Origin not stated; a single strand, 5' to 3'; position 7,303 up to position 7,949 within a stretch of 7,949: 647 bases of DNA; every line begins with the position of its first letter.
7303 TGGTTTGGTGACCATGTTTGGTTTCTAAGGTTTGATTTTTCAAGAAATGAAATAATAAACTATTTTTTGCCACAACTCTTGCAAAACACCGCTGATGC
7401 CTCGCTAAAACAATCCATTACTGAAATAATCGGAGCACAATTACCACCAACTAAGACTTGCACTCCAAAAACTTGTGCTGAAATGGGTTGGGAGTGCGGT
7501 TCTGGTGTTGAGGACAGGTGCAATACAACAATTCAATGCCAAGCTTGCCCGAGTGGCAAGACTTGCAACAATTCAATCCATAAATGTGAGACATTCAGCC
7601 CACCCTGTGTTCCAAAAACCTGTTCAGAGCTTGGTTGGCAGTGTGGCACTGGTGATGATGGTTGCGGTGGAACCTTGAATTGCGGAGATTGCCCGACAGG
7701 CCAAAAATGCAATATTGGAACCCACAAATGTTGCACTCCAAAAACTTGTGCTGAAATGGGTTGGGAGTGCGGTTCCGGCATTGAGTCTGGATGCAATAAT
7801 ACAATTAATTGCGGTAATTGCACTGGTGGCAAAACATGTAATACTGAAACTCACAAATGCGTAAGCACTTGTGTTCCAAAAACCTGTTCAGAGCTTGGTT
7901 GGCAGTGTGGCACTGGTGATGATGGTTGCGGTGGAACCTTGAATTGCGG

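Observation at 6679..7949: Long open-ended ORF absent from the ORF track encodes a signal-peptide protein ending in an 8-Cys repeat array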

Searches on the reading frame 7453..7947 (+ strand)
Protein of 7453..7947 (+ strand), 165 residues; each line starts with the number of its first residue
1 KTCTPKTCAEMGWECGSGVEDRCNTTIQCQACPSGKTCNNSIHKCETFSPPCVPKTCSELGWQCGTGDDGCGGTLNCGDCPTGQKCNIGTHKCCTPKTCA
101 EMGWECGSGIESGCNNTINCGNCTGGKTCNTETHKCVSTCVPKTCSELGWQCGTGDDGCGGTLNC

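Call 16: search_protein_families(library=pfam, proteins=[window:7459-7947:+], max_evalue=10)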
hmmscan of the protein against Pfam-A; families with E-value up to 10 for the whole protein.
seq(163 aa): 0 families

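Call 42: predict_structure(alignment_id=A1)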
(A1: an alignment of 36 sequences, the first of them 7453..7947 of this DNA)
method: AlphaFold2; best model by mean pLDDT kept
length: 165 residues; sequences in the alignment: 36
mean_pLDDT: 92.5   pTM: 0.54
mean pLDDT of the five models: 92.5, 92.4, 91.2, 90.7, 89.3
residues with pLDDT >= 90: 131; 70-90: 33; 50-70: 1; < 50: 0
segments of 3 or more residues with pLDDT < 50: none
pLDDT, mean of each block of 10 residues (from residue 1): 90 93 91 93 87 94 97 96 95 95 95 89 92 90 92 91 93
secondary structure, 60 per line:
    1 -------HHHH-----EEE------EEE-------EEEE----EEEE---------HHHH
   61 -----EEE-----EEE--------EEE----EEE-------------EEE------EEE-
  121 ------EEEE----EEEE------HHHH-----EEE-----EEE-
elements in order: H8-11 E17-19 E26-28 E36-39 E44-47 H57-60 E66-68 E74-76 E85-87 E92-94 E108-110 E117-119 E127-130 E135-138 H145-148 E154-156 E162-164

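Call 47: fold_search(model_id=the predicted structure, library=pdb)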
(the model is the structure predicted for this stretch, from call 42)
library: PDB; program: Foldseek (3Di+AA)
matches with E <= 10: 159; with E <= 0.001: 0
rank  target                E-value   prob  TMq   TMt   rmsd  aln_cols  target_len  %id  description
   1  8jxe_A                1.7e-01  0.25  0.22  0.05  10.6       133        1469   17  rat megalin RAP complex head (released 2024-06-19)
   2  3lc5_B                5.5e-01  0.47  0.18  0.41   5.3        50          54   24  Selective Benzothiophine Inhibitors of Factor IXa (released 2010-02-23)
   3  9cwm_B                6.3e-01  0.20  0.19  0.02  12.0        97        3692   15  Cryo-EM structure of human Low-density lipoprotein receptor-related protein 2 (released 2025-08-06)
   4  9cwm_A                6.3e-01  0.20  0.19  0.02  12.0        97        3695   15  Cryo-EM structure of human Low-density lipoprotein receptor-related protein 2 (released 2025-08-06)
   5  1wu1_B                7.1e-01  0.35  0.19  0.43   8.5        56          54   25  Factor Xa in complex with the inhibitor 4-[(5-chloroindol-2-yl)sulfonyl]-2-(2-methylpropyl)-1-[[5-(pyridin-4-yl) pyrim (released 2005-11-29)
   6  2wph_E                7.1e-01  0.33  0.18  0.39   8.5        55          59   24  factor IXa superactive triple mutant (released 2009-12-22)
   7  5egm_B                7.6e-01  0.28  0.17  0.40   5.5        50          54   24  Development of a novel tricyclic class of potent and selective FIXa inhibitors (released 2015-11-18)
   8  1xkb_B                8.6e-01  0.21  0.17  0.27   8.8        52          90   25  FACTOR XA COMPLEXED WITH A SYNTHETIC INHIBITOR FX-2212A,(2S)-(3'-AMIDINO-3-BIPHENYLYL)-5-(4-PYRIDYLAMINO)PENTANOIC ACI (released 1999-03-23)
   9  3sw2_A                8.6e-01  0.20  0.17  0.38   9.5        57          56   24  X-ray crystal structure of human FXA in complex with 6-chloro-N-((3S)-2-oxo-1-(2-oxo-2-((5S)-8-oxo-5,6-dihydro-1H-1,5- (released 2011-11-16)
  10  9i3v_B                9.1e-01  0.10  0.17  0.02  11.4        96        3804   16  Cryo-EM structure of the human LRP2 ectodomain (released 2026-02-04)
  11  8jxb_B                9.1e-01  0.08  0.19  0.05  27.3       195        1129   14  Cryo-EM structure of rat megalin wingAc (released 2024-06-19)
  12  8epc_A                9.7e-01  0.23  0.17  0.39   5.7        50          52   24  Crystal structure of human coagulation factor IXa (S195A), apo-form (released 2024-07-03)
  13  1qfk_L                1.0e+00  0.12  0.18  0.27   9.2        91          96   15  STRUCTURE OF HUMAN FACTOR VIIA AND ITS IMPLICATIONS FOR THE TRIGGERING OF BLOOD COAGULATION (released 1999-08-01)
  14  8em7_A                1.1e+00  0.13  0.17  0.01  11.1        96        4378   18  Cryo-EM structure of LRP2 at pH 5.2 (released 2023-02-08)
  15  8jx8_A                1.2e+00  0.10  0.21  0.05  10.7       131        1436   19  rat megalin head (released 2024-06-19)
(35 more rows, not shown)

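Call 81: search_protein_families(library=ncbifam, proteins=[window:7453-7947:+], max_evalue=10)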
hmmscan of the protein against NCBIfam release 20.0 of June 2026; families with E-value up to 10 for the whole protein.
window:7453-7947:+ (165 aa): 2 families
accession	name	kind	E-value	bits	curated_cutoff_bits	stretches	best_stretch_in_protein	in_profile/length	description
TIGR04201.1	Myxo_Cys_RPT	repeat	0.054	13.7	25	1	78-90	9-21/22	Cys-rich repeat-containing protein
NF038164.1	garvicinKS_A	subfamily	0.16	12.4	28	0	102-110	12-20/22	GatA family leaderless bacteriocin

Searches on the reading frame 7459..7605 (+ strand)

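Call 16: search_protein_families(library=pfam, proteins=[window:7459-7605:+], max_evalue=10)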
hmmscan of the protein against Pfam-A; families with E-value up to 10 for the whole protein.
seq(49 aa): 4 families
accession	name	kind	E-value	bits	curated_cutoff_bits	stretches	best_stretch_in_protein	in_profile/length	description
PF03604.18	Zn_ribbon_RPAB4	-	0.16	12.1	24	1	6-30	3-23/32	DNA directed RNA polymerase, 7 kDa subunit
PF06373.16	CART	-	0.44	11.2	27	1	29-43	55-69/70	Cocaine and amphetamine regulated transcript protein (CART)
PF09463.15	Opy2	-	1.5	9.7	22.1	1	21-44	4-28/35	Opy2 protein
PF00219.23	IGFBP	-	2.1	9.5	28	1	1-44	5-50/55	Insulin-like growth factor binding protein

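Call 81: search_protein_families(library=ncbifam, proteins=[window:7459-7605:+], max_evalue=10)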
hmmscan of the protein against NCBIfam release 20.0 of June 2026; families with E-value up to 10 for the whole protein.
seq(49 aa): 0 families

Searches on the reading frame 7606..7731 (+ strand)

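Call 16: search_protein_families(library=pfam, proteins=[window:7606-7731:+], max_evalue=10)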
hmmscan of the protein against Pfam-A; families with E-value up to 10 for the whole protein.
seq(42 aa): 1 family
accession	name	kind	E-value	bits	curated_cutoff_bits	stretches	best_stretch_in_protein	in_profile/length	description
PF09463.15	Opy2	-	2.5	9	22.1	1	20-42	4-27/35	Opy2 protein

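Call 81: search_protein_families(library=ncbifam, proteins=[window:7606-7731:+], max_evalue=10)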
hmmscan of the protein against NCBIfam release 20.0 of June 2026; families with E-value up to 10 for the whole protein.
seq(42 aa): 1 family
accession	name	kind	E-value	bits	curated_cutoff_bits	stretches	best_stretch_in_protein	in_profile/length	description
TIGR04201.1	Myxo_Cys_RPT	repeat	0.012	15.7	25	1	27-39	9-21/22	Cys-rich repeat-containing protein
